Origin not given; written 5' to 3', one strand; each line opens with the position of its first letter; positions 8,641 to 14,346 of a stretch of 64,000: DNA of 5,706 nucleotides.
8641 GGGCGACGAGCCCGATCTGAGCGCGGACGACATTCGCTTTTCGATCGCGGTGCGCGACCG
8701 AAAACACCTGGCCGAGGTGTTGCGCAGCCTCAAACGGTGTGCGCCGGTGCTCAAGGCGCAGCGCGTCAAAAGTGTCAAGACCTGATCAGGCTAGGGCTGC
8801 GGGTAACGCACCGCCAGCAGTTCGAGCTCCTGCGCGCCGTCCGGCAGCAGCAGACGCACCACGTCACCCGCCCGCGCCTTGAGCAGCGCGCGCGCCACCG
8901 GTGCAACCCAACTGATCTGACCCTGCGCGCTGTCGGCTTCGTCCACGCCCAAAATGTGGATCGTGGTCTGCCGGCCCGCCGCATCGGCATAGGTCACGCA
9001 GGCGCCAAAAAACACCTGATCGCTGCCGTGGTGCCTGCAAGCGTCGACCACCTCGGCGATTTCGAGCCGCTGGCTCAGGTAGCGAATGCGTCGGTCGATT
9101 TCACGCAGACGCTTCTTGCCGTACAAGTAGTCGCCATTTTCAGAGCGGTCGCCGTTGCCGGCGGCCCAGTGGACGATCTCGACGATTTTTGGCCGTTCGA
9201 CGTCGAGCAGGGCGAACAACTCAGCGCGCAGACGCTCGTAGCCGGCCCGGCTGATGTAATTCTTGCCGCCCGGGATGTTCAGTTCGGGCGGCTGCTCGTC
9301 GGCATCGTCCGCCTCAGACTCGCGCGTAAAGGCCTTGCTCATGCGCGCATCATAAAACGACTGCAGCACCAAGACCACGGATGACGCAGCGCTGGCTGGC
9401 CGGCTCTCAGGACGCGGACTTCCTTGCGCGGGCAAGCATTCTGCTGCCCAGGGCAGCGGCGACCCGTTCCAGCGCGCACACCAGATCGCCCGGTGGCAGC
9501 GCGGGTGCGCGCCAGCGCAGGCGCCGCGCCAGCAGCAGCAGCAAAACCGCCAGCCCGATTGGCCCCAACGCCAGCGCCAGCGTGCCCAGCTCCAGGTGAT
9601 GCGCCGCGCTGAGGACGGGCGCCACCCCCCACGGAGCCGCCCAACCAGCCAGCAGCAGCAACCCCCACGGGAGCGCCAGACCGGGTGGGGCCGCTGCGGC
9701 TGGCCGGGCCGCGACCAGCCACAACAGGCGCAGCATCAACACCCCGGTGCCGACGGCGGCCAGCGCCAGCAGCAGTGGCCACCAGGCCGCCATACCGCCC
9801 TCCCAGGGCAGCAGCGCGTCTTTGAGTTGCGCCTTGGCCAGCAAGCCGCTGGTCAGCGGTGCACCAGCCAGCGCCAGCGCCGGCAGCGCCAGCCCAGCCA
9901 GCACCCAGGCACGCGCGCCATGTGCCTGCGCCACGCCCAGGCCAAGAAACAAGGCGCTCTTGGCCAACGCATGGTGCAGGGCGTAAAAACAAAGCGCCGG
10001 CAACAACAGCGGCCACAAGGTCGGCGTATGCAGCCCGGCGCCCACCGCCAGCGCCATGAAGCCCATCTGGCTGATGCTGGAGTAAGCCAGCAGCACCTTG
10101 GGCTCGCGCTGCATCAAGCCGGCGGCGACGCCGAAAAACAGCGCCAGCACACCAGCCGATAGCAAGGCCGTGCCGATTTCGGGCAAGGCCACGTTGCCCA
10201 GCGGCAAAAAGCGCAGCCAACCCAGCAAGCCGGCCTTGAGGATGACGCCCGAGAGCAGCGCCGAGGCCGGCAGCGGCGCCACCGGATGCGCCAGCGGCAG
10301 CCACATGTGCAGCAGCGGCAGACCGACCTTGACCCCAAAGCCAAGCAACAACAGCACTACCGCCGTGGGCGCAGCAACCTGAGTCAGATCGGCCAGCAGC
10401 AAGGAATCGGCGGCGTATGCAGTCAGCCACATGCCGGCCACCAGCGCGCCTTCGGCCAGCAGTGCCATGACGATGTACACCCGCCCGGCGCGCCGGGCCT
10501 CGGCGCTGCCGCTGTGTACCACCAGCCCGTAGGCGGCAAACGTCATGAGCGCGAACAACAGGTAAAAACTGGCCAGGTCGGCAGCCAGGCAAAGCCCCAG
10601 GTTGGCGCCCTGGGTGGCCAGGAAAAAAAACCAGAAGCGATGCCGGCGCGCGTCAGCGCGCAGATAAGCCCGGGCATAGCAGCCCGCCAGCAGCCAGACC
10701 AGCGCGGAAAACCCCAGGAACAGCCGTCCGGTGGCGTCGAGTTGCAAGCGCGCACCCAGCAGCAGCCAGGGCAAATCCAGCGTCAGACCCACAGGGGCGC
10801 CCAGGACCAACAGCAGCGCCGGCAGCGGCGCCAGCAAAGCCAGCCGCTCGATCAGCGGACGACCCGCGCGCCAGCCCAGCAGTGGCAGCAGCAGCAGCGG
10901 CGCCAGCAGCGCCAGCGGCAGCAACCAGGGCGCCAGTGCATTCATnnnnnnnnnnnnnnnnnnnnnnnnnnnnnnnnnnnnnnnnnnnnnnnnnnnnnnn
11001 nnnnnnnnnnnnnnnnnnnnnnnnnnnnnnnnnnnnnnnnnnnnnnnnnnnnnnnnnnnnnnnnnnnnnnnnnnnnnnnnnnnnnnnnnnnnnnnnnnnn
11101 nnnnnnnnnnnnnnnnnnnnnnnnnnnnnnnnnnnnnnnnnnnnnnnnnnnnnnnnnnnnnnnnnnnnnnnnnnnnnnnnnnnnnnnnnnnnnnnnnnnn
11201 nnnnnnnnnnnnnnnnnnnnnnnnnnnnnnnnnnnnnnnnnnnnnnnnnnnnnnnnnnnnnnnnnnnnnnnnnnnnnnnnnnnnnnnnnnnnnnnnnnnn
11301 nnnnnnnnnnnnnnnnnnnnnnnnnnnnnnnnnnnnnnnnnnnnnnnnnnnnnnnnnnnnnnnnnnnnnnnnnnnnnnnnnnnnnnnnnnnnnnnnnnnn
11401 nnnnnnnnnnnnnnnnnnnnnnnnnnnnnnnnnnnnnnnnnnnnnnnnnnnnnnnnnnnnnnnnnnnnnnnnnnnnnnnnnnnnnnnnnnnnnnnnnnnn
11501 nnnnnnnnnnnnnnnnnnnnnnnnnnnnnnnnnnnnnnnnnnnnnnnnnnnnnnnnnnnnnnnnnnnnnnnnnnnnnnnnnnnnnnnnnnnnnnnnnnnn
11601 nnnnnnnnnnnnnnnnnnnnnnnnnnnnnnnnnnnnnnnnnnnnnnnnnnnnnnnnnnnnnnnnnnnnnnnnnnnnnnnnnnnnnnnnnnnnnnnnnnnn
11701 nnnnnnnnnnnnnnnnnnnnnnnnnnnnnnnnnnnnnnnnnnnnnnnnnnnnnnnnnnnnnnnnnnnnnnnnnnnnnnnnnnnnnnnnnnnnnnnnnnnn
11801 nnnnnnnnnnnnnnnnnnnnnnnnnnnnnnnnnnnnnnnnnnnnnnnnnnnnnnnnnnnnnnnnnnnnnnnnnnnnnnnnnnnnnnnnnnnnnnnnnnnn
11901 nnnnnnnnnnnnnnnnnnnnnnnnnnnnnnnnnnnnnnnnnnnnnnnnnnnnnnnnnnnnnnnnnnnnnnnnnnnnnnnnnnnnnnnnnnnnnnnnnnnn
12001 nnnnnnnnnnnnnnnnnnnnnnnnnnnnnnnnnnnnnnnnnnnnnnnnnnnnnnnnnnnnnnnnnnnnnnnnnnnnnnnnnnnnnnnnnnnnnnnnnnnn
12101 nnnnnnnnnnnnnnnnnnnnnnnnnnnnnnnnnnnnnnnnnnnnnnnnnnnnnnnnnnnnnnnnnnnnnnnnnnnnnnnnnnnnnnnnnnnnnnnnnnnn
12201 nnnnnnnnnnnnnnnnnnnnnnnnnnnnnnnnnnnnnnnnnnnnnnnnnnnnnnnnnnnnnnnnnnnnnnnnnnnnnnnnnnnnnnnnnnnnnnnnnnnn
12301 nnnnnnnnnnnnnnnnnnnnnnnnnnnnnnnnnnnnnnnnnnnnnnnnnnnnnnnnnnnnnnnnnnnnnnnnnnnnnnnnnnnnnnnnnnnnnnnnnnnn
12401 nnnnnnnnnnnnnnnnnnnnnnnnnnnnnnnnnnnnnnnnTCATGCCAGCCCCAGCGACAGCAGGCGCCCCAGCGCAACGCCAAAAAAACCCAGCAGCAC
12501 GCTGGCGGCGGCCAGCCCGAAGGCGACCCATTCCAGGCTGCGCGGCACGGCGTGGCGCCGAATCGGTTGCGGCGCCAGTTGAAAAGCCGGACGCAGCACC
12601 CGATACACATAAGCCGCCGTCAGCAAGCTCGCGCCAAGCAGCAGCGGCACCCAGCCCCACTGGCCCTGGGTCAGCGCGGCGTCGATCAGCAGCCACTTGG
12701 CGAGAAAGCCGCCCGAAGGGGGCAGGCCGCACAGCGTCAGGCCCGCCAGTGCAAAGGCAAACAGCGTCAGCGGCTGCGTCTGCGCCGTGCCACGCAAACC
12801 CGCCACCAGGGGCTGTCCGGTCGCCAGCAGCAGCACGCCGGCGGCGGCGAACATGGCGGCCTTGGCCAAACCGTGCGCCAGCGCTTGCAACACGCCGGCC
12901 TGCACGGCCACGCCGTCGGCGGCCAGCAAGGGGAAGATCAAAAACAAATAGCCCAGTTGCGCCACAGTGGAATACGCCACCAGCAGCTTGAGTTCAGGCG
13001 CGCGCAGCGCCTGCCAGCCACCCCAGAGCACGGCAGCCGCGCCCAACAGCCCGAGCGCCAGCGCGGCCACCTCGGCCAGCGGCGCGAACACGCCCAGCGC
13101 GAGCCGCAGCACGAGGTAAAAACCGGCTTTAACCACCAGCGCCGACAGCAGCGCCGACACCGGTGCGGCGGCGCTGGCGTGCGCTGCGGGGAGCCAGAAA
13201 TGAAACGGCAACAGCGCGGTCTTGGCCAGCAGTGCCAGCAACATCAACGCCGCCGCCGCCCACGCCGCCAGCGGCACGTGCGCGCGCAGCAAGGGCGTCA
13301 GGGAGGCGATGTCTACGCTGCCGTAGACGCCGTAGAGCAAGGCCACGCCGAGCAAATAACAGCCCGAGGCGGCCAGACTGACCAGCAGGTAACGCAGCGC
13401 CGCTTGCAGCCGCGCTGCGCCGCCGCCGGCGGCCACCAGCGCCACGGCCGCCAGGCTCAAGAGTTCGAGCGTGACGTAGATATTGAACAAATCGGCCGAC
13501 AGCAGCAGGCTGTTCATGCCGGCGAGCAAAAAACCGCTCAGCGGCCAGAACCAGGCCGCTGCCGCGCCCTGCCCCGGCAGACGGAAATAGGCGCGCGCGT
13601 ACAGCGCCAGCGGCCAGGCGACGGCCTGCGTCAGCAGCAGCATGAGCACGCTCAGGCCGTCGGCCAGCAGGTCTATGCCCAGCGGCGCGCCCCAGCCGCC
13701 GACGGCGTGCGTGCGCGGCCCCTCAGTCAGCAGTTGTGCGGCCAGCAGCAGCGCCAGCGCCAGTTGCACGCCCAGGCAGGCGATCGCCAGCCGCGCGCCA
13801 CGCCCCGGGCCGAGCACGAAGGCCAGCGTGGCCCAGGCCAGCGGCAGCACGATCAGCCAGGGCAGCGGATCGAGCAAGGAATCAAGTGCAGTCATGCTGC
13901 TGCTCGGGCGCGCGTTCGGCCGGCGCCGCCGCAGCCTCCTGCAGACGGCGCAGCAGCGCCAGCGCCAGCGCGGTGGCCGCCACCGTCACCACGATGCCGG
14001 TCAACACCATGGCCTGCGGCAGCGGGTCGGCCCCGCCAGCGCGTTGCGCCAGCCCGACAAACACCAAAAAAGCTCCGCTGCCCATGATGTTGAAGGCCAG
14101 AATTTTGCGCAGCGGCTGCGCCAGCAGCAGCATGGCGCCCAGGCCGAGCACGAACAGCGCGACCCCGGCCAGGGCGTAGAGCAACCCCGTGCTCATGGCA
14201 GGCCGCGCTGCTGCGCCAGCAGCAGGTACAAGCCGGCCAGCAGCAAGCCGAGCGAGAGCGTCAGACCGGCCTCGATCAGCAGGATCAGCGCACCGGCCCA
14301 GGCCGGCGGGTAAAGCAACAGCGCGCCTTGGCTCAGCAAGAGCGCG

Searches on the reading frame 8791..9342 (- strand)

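Call 6: search_protein_families(library=pfam, proteins=[window:8791-9342:-], max_evalue=0.01)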
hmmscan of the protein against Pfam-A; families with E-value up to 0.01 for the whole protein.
window:8791-9342:- (183 aa): 2 families
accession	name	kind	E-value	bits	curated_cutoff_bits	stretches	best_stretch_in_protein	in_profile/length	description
PF03449.20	GreA_GreB_N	-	4.5e-23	81.7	24.5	1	28-98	1-71/71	Transcription elongation factor, N-terminal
PF01272.25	GreA_GreB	-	4.5e-20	71.8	26.9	1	107-180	3-77/77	Transcription elongation factor, GreA/GreB, C-term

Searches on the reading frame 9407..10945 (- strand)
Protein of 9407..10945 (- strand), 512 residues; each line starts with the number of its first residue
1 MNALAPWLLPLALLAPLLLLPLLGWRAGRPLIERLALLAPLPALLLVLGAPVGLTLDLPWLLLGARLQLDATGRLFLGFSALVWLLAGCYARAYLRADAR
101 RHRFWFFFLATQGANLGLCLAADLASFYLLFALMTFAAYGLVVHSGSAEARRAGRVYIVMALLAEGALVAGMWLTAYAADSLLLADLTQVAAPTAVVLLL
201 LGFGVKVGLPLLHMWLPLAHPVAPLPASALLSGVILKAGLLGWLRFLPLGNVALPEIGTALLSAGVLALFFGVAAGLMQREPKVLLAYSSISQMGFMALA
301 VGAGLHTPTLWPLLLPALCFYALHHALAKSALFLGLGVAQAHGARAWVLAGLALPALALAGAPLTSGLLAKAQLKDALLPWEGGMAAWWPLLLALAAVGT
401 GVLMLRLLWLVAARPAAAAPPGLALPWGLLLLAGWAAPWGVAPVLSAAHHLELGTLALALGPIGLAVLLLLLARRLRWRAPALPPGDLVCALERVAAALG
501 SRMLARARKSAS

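Call 6: search_protein_families(library=pfam, proteins=[window:9407-10945:-], max_evalue=0.01)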
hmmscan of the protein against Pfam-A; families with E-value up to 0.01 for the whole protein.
window:9407-10945:- (512 aa): 1 family
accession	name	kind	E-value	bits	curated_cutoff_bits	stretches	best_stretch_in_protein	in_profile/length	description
PF00361.26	Proton_antipo_M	-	2e-31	109.7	21.5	1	121-340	1-223/294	NADH:quinone oxidoreductase/Mrp antiporter, TM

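Call 56: search_solved_structures(query=window:9407-10945:-, max_evalue=0.000001)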
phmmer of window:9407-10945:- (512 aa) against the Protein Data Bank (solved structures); distinct sequences matched with E-value up to 0.000001: 45.
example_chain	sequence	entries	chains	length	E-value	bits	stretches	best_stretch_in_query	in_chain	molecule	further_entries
6cfw_H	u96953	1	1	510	3.2e-25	92.3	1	68-433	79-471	Monovalent cation/H+ antiporter subunit D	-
7qru_D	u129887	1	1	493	4.6e-17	65.3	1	74-342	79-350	Na+/H+ antiporter subunit D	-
6u8y_H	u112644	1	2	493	7.5e-14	54.7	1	62-441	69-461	NADH dehydrogenase subunit N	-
7eu3_F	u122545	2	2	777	1.8e-12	50.2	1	76-338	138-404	NAD(P)H-quinone oxidoreductase subunit F | NADH-plastoquinone oxidoreductase subunit 5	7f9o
6tjv_D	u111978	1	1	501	1.8e-12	50.2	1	17-388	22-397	NADH dehydrogenase subunit 4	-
7d3u_D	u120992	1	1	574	6.3e-12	48.4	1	68-387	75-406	Monovalent Na+/H+ antiporter subunit D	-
6u8y_X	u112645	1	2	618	3.1e-11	46.1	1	9-397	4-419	NADH dehydrogenase subunit M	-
9iho_M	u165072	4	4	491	4.4e-11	45.6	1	120-303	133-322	NADH-ubiquinone oxidoreductase chain 4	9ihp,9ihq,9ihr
8qby_L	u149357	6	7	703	1.1e-10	44.3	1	197-431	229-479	NADH dehydrogenase subunit L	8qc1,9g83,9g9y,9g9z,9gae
7eu3_D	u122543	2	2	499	1.1e-10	44.3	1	99-339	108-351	NAD(P)H-quinone oxidoreductase chain 4, chloroplastic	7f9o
6hum_D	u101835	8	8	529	3.1e-10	42.8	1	98-304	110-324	NAD(P)H-quinone oxidoreductase chain 4 1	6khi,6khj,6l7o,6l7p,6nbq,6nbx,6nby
7d3u_A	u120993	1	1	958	3.7e-10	42.6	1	11-396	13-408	Monovalent Na+/H+ antiporter subunit A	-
7a23_M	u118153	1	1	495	4.3e-10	42.3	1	105-340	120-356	Nad4m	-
7z0s_C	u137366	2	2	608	5.5e-10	42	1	6-413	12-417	Formate hydrogenlyase subunit 3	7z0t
6hum_F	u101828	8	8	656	6.5e-10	41.7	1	69-338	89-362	NADH dehydrogenase subunit 5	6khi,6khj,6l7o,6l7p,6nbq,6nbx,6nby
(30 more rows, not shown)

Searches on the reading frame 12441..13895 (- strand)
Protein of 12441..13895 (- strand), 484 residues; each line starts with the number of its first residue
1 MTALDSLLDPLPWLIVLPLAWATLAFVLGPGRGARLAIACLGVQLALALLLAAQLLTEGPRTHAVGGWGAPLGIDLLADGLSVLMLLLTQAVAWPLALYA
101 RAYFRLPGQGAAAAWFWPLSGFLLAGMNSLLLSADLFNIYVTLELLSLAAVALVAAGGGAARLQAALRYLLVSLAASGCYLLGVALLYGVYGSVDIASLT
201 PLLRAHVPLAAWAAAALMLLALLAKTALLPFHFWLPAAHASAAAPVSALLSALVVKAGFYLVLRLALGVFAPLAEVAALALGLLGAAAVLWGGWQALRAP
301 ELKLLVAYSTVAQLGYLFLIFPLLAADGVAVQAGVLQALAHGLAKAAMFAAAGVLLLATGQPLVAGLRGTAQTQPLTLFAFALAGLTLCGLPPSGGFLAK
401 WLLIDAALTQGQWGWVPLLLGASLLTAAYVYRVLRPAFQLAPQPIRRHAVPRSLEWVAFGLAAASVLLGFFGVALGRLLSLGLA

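Call 5: search_protein_families(library=pfam, proteins=[window:12441-13895:-], max_evalue=0.01)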
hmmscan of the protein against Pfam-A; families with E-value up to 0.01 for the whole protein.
window:12441-13895:- (484 aa): 3 families
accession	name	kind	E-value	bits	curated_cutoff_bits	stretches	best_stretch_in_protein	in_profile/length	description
PF00361.26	Proton_antipo_M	-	4.4e-48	164.4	21.5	1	133-426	1-294/294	NADH:quinone oxidoreductase/Mrp antiporter, TM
PF00662.26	Proton_antipo_N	-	0.004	17.5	24.5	0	73-103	10-40/51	NADH-Ubiquinone oxidoreductase (complex I), chain 5 N-terminus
PF10125.14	NADHdeh_related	-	0.0075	16.1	27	1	131-232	85-182/218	NADH dehydrogenase I, subunit N related protein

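Call 54: search_solved_structures(query=window:12441-13895:-, max_evalue=1e-10)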
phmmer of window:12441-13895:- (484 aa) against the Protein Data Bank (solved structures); distinct sequences matched with E-value up to 1e-10: 88 (the best 60 are shown).
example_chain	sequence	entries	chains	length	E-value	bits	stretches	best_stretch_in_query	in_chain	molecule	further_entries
6cfw_H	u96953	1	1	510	5.9e-44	154.3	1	11-447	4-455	Monovalent cation/H+ antiporter subunit D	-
7qru_D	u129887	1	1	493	4.1e-42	148.3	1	17-442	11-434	Na+/H+ antiporter subunit D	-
6z16_D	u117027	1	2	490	9.4e-42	147.1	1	36-438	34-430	Multisubunit Na+/H+ antiporter, D subunit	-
6u8y_H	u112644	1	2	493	7.4e-40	140.8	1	44-437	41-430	NADH dehydrogenase subunit N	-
7d3u_D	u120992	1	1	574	5.5e-38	134.6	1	15-455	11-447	Monovalent Na+/H+ antiporter subunit D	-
7qru_A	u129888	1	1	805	7e-28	101.3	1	56-410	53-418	Na+/H+ antiporter subunit A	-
7z7r_L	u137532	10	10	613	5.7e-27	98.3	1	12-452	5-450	NADH dehydrogenase subunit L | NADH-quinone oxidoreductase subunit L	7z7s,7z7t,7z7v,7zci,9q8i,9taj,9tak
3rko_L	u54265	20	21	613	5.8e-27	98.3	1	12-452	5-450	NADH-QUINONE OXIDOREDUCTASE SUBUNIT L | Proton-translocating NADH-quinone oxidoreductase, chain L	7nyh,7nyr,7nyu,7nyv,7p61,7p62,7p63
7ar9_L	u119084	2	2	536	2.3e-25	93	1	77-476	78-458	ND5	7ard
6z16_A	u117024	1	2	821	5.3e-25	91.8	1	72-476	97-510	Multisubunit Na+/H+ antiporter, A subunit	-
7d3u_A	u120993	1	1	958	2e-24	89.9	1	62-476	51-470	Monovalent Na+/H+ antiporter subunit A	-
6hum_B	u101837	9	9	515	7e-24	88.1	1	129-468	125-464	NAD(P)H-quinone oxidoreductase subunit 2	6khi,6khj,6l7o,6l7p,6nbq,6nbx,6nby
4he8_L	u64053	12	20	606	1.3e-23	87.3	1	15-472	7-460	NADH-quinone oxidoreductase subunit 12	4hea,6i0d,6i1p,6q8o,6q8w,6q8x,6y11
8qby_M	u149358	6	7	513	6e-23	85.1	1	68-471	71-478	NADH dehydrogenase subunit M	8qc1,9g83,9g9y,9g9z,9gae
8e9g_N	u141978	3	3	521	1.6e-21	80.3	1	114-464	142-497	NADH-quinone oxidoreductase subunit N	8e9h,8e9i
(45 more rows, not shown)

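Call 78: search_protein_families(library=ncbifam, proteins=[window:12441-13895:-], max_evalue=0.001)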
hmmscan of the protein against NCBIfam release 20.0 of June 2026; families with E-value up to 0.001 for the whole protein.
window:12441-13895:- (484 aa): 75 families (the best 25 are shown)
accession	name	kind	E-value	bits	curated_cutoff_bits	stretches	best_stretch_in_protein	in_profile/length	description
NF009306.0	PRK12663.1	equivalog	3.1e-62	211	542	1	13-472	4-467/498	Na+/H+ antiporter subunit D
NF005818.0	PRK07691.1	equivalog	3.7e-60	204.3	586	1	15-470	10-467/496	Na+/H+ antiporter subunit D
NF009305.0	PRK12662.1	equivalog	1.3e-57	195.7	700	1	16-475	11-479/492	putative monovalent cation/H+ antiporter subunit D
TIGR00944.1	2a6301s04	subfamily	3.8e-56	191.3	692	1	15-447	7-439/463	multicomponent K+/H+ antiporter, MrpD/PhaD subunit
NF005140.0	PRK06589.1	equivalog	3.8e-55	187.6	470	1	71-456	74-458/489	putative monovalent cation/H+ antiporter subunit D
NF009308.0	PRK12665.1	equivalog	1.2e-54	185.8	585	1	10-441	10-441/531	Na+/H+ antiporter subunit D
NF009309.0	PRK12666.1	equivalog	3.7e-53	181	476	1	15-439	12-459/529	monovalent cation/H+ antiporter subunit D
NF006238.0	PRK08375.1-4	equivalog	1.8e-52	178.8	626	1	11-439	6-430/531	putative monovalent cation/H+ antiporter subunit D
NF006241.0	PRK08377.1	equivalog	3.2e-51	174.9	645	1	14-439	8-432/494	NADH dehydrogenase subunit N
NF006240.0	PRK08376.1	subfamily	9.9e-51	173.2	662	1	57-471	56-491/521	putative monovalent cation/H+ antiporter subunit D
NF006236.0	PRK08375.1-1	equivalog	4.8e-47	161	663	1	72-475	72-484/493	putative monovalent cation/H+ antiporter subunit D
NF006419.0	PRK08668.1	equivalog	2.5e-46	158.7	617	1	11-438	4-431/613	NADH dehydrogenase subunit M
NF006239.0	PRK08375.1-5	equivalog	3.4e-45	154.8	760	1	11-438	7-431/511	putative monovalent cation/H+ antiporter subunit D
TIGR01770.1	NDH_I_N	subfamily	5.6e-45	154.2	332.6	1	76-442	67-436/472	NADH-quinone oxidoreductase subunit NuoN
NF009287.0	PRK12647.1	equivalog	6.1e-44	150.7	937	1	14-476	6-471/773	putative monovalent cation/H+ antiporter subunit A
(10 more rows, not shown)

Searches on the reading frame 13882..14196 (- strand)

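Call 5: search_protein_families(library=pfam, proteins=[window:13882-14196:-], max_evalue=0.01)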
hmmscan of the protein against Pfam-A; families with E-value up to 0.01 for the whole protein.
window:13882-14196:- (104 aa): 2 families
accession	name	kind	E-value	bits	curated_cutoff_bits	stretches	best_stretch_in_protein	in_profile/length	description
PF00420.29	Oxidored_q2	-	1.5e-13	50.7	26.1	1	7-86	2-79/95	NADH-ubiquinone/plastoquinone oxidoreductase chain 4L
PF01032.23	FecCD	-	0.0089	15.5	26.5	0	12-90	82-159/311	FecCD transport family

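Call 78: search_protein_families(library=ncbifam, proteins=[window:13882-14196:-], max_evalue=0.001)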
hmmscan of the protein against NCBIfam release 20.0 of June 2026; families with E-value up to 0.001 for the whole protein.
window:13882-14196:- (104 aa): 16 families
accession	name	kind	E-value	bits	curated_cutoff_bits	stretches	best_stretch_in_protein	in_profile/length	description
NF005623.0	PRK07375.2-2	equivalog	8.2e-11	42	81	1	9-86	4-91/93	putative monovalent cation/H+ antiporter subunit C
NF005621.0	PRK07375.1-6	equivalog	3.9e-09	36.4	126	1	12-88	15-104/120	putative monovalent cation/H+ antiporter subunit C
NF005620.0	PRK07375.1-5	equivalog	3.4e-07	30.3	91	1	16-88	13-98/113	putative monovalent cation/H+ antiporter subunit C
NF005929.0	PRK07946.1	equivalog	4.7e-07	29.7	157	1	52-84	64-96/204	Na(+)/H(+) antiporter subunit C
NF005622.0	PRK07375.2-1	equivalog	6e-07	29.7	185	1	52-98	60-109/179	putative monovalent cation/H+ antiporter subunit C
NF006573.0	PRK09094.1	equivalog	8.2e-07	29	105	1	51-84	64-97/114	Na+/H+ antiporter subunit C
NF005625.0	PRK07375.2-4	equivalog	4.9e-06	26.3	165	1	52-82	60-90/141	putative monovalent cation/H+ antiporter subunit C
NF006372.0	PRK08600.1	equivalog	5.5e-06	26.4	127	1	54-89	63-99/113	Na(+)/H(+) antiporter subunit C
NF009302.0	PRK12659.1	equivalog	7.1e-06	25.9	154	1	38-88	51-101/117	Na+/H+ antiporter subunit C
NF006250.0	PRK08388.1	equivalog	9.6e-06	26.1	137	0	57-81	74-98/119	putative monovalent cation/H+ antiporter subunit C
NF005618.0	PRK07375.1-3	equivalog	9.8e-06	25.8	107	0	10-52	11-53/119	putative monovalent cation/H+ antiporter subunit C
TIGR00941.1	2a6301s03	subfamily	1.7e-05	25.4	161.2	1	52-86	61-95/104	multicomponent Na+:H+ antiporter, MnhC subunit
NF009304.0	PRK12661.1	equivalog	3.4e-05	23.9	152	1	55-88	93-126/140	putative monovalent cation/H+ antiporter subunit C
NF009303.0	PRK12660.1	subfamily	5e-05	23.2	132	1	56-84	66-94/114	putative monovalent cation/H+ antiporter subunit C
NF005624.0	PRK07375.2-3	equivalog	0.00011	22.3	95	0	54-89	66-101/105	cation:proton antiporter subunit C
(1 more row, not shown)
